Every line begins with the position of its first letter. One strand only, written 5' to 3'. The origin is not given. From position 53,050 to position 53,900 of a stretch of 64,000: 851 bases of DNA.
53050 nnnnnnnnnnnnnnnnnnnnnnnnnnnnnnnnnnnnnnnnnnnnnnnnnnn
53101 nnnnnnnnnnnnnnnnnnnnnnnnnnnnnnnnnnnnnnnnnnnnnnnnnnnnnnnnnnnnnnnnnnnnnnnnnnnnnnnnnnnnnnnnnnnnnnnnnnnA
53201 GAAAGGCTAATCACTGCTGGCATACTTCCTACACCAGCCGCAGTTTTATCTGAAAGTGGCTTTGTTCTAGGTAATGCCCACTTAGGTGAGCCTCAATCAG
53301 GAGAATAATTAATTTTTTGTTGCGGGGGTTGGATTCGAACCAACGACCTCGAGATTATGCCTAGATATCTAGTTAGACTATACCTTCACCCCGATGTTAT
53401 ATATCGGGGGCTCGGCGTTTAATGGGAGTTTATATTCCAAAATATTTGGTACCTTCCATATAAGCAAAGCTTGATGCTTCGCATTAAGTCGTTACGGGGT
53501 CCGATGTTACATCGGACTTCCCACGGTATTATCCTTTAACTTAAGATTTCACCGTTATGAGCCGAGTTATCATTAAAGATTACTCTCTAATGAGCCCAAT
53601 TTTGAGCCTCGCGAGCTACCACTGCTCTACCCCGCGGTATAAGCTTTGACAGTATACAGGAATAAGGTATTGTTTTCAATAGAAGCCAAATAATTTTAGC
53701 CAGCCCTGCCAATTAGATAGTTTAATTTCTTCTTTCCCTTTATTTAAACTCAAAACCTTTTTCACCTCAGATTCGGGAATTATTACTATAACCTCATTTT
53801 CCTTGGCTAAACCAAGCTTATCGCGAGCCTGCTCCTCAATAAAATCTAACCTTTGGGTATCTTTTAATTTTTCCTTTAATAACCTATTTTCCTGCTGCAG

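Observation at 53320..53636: Initiator tRNA-fMet split by a ~245-nt group I intron between anticodon-loop positions 33 and 34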

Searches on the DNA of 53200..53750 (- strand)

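Call 5: search_rna_families(source=window, start=53200, end=53750, threshold=evalue, max_evalue=10, show_alignments=5)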
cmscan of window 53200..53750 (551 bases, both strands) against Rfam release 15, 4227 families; matches with E-value up to 10: 3.
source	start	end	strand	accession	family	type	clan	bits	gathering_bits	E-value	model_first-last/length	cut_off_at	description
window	53361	53614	-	RF00028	Intron_gpI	Intron;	-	41.8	50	2.5e-09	1-253/253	no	Group I catalytic intron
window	53720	53749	+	RF01349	CRISPR-DR40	Gene; CRISPR;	-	20.1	42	2.8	1-30/30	no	CRISPR RNA direct repeat element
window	53328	53349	-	RF00005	tRNA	Gene; tRNA;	CL00001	14.7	29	4.5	43-63/71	no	tRNA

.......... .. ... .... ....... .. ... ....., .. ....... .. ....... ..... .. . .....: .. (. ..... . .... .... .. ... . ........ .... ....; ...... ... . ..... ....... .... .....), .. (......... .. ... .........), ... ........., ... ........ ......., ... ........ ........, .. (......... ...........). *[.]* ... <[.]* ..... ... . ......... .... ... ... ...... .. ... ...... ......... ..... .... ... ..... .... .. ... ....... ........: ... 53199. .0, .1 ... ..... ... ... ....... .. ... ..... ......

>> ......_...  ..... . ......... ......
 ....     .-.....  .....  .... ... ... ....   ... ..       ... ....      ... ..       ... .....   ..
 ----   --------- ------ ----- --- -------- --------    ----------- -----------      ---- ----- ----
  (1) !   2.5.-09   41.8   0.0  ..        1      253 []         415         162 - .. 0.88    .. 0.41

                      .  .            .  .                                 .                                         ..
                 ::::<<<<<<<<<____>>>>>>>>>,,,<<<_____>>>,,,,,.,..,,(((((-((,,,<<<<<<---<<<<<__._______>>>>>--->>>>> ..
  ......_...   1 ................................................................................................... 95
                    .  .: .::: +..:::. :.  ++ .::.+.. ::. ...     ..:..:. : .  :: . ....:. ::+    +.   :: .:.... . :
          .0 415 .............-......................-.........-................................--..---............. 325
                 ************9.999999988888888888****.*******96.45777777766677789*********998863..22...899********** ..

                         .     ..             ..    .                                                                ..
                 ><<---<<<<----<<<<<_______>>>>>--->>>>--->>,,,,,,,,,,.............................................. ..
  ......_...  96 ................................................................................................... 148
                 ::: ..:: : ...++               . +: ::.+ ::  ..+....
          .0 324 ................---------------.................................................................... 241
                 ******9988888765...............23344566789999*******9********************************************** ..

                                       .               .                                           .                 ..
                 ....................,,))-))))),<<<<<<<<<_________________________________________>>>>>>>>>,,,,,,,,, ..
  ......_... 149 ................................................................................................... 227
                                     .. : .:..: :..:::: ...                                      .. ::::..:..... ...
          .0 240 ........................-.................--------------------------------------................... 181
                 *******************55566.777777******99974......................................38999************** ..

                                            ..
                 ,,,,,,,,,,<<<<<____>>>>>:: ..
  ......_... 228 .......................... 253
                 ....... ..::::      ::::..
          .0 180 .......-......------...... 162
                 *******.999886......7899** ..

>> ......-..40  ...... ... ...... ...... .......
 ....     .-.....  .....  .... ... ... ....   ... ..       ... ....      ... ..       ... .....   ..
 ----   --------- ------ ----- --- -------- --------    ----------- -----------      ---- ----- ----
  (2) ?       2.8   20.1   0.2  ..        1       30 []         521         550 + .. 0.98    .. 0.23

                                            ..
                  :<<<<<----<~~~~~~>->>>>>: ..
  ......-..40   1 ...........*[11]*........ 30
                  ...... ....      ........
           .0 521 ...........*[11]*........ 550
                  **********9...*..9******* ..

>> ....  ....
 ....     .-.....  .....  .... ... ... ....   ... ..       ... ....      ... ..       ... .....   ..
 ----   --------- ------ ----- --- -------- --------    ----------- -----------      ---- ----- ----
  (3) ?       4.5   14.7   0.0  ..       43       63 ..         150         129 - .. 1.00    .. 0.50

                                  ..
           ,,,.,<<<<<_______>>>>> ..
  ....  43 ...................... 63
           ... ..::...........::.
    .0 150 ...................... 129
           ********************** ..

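Call 10: search_dna_similar(query=window:53320-53636:-, collection=phages, mode=distant)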
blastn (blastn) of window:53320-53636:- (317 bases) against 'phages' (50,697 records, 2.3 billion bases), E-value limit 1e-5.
Records with a match: 1; places in all: 1; records where one place covers at least 80% of the query: 0.
Best place of each record, by identity: 90-95% 1.
By first word of the organism name: Pseudanabaena 1.
By host as written in the record: Pseudanabaena sp. 1.
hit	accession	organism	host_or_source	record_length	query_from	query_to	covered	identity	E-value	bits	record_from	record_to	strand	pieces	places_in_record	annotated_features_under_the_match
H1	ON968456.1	Pseudanabaena phage Pan5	Pseudanabaena sp.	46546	2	37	11%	94.4%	4e-6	57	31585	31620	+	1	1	omega transcriptional repressor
